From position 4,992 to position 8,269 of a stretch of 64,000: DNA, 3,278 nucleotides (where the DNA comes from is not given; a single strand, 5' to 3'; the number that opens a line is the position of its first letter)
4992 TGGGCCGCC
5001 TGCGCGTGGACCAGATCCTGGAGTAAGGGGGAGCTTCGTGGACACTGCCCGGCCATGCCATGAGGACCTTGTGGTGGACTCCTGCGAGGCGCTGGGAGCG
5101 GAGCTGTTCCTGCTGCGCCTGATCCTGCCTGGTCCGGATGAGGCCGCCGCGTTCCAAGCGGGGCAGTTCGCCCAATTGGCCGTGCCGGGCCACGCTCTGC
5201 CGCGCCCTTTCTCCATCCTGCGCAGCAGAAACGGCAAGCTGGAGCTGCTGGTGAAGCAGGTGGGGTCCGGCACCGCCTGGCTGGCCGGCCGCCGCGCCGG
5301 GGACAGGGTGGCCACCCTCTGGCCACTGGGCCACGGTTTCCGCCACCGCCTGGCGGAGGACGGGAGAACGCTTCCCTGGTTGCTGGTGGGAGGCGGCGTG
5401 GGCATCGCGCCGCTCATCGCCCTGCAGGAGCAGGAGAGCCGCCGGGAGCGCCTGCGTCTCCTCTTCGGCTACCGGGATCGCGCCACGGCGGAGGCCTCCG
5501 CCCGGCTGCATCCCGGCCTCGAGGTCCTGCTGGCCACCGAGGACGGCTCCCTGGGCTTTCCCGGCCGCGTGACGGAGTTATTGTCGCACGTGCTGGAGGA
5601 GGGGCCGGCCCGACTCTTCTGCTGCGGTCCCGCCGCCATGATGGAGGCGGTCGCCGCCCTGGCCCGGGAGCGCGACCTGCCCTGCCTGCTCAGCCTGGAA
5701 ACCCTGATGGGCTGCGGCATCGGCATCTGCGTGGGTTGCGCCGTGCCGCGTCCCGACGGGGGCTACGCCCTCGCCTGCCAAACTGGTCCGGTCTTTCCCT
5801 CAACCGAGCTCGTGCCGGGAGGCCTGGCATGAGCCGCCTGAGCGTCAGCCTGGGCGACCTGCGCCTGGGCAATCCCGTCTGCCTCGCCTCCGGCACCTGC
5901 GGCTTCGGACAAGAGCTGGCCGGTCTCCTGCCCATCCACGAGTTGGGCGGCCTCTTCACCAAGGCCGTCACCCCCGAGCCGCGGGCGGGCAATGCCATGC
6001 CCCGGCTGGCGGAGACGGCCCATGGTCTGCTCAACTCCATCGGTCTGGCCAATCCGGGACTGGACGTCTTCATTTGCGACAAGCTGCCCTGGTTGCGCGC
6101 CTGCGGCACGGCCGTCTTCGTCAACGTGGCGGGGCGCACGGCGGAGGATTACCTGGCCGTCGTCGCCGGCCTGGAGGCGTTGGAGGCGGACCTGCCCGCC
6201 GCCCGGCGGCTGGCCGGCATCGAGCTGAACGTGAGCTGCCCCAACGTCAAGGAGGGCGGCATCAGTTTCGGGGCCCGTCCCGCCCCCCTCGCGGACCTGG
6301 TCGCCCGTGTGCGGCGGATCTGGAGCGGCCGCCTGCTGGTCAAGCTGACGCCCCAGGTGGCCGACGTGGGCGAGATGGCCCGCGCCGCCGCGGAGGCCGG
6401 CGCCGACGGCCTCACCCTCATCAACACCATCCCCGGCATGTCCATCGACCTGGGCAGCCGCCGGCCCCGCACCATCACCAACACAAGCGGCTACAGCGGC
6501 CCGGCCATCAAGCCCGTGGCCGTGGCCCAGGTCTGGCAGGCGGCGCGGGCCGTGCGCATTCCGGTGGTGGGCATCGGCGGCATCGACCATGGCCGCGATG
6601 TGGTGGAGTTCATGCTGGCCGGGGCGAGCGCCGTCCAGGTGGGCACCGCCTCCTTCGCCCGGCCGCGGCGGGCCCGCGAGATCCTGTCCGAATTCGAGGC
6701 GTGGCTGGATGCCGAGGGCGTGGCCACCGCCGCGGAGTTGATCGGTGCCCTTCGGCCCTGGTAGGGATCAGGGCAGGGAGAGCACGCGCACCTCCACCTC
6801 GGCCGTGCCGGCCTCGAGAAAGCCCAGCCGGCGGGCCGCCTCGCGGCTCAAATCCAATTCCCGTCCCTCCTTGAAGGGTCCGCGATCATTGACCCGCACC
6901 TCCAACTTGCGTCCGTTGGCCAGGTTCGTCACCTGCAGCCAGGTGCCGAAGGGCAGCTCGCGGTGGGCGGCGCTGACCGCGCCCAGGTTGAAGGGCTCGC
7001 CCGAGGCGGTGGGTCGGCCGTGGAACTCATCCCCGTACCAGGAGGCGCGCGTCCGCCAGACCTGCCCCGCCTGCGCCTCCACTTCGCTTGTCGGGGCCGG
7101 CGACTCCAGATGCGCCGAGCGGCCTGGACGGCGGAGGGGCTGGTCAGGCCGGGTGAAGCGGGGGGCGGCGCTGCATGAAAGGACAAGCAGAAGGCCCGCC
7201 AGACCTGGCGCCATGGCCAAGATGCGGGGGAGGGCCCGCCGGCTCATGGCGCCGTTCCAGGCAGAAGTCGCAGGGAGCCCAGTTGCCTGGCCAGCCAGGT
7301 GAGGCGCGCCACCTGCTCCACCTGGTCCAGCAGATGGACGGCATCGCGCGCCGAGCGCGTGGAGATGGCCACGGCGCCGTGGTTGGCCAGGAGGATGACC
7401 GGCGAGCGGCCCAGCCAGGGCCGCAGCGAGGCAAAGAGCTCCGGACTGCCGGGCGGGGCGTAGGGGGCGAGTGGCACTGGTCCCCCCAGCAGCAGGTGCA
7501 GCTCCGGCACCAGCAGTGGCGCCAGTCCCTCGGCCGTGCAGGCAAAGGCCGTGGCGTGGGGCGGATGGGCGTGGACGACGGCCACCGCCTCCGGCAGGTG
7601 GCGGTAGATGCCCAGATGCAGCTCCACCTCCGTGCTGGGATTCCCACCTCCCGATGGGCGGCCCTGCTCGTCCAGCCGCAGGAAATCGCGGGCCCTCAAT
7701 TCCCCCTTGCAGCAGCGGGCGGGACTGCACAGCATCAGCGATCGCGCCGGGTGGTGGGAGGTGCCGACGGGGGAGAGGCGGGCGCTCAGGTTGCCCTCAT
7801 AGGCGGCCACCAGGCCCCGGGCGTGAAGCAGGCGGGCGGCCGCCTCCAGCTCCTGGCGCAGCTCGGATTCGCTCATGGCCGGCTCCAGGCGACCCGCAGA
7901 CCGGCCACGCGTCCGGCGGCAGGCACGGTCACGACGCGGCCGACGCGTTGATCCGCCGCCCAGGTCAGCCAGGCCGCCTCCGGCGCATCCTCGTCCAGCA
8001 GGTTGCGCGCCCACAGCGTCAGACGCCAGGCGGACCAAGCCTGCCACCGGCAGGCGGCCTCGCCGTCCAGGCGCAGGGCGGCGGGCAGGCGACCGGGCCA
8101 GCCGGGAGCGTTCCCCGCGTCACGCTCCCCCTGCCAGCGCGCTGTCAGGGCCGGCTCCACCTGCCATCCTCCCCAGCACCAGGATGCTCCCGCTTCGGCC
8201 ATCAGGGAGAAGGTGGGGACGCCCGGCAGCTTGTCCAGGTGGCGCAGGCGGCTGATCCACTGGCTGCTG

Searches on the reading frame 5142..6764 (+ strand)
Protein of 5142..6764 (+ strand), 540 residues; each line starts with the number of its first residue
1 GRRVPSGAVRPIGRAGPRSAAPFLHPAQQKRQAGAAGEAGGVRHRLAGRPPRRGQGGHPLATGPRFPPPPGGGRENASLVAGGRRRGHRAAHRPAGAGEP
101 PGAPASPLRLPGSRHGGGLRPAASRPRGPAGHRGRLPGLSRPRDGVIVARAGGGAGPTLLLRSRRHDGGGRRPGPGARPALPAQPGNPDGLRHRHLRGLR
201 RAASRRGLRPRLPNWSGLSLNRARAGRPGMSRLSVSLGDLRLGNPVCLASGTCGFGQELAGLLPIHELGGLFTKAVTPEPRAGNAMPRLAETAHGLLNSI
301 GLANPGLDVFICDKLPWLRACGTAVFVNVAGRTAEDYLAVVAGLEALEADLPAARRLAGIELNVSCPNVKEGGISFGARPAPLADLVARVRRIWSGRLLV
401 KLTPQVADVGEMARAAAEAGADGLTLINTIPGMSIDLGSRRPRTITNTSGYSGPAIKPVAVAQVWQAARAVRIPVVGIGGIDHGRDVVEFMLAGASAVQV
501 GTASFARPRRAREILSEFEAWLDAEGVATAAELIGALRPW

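Call 75: search_protein_families(library=pfam, proteins=[window:5142-6764:+], max_evalue=0.0001)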
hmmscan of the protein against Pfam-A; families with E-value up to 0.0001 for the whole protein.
window:5142-6764:+ (540 aa): 2 families
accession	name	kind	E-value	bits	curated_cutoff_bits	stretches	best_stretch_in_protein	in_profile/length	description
PF01180.27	DHO_dh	-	3.5e-65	220.5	27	1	233-521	2-290/291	Dihydroorotate dehydrogenase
PF03060.21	NMO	-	1.5e-05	25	28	1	464-503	185-224/331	Nitronate monooxygenase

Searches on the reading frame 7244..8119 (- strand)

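Call 75: search_protein_families(library=pfam, proteins=[window:7244-8119:-], max_evalue=0.0001)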
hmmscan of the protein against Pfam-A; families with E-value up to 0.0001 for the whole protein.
window:7244-8119:- (291 aa): 1 family
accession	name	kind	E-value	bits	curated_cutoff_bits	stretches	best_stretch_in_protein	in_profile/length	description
PF00596.27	Aldolase_II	-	4.4e-39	134.7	22.2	1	89-274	1-182/183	Class II Aldolase and Adducin N-terminal domain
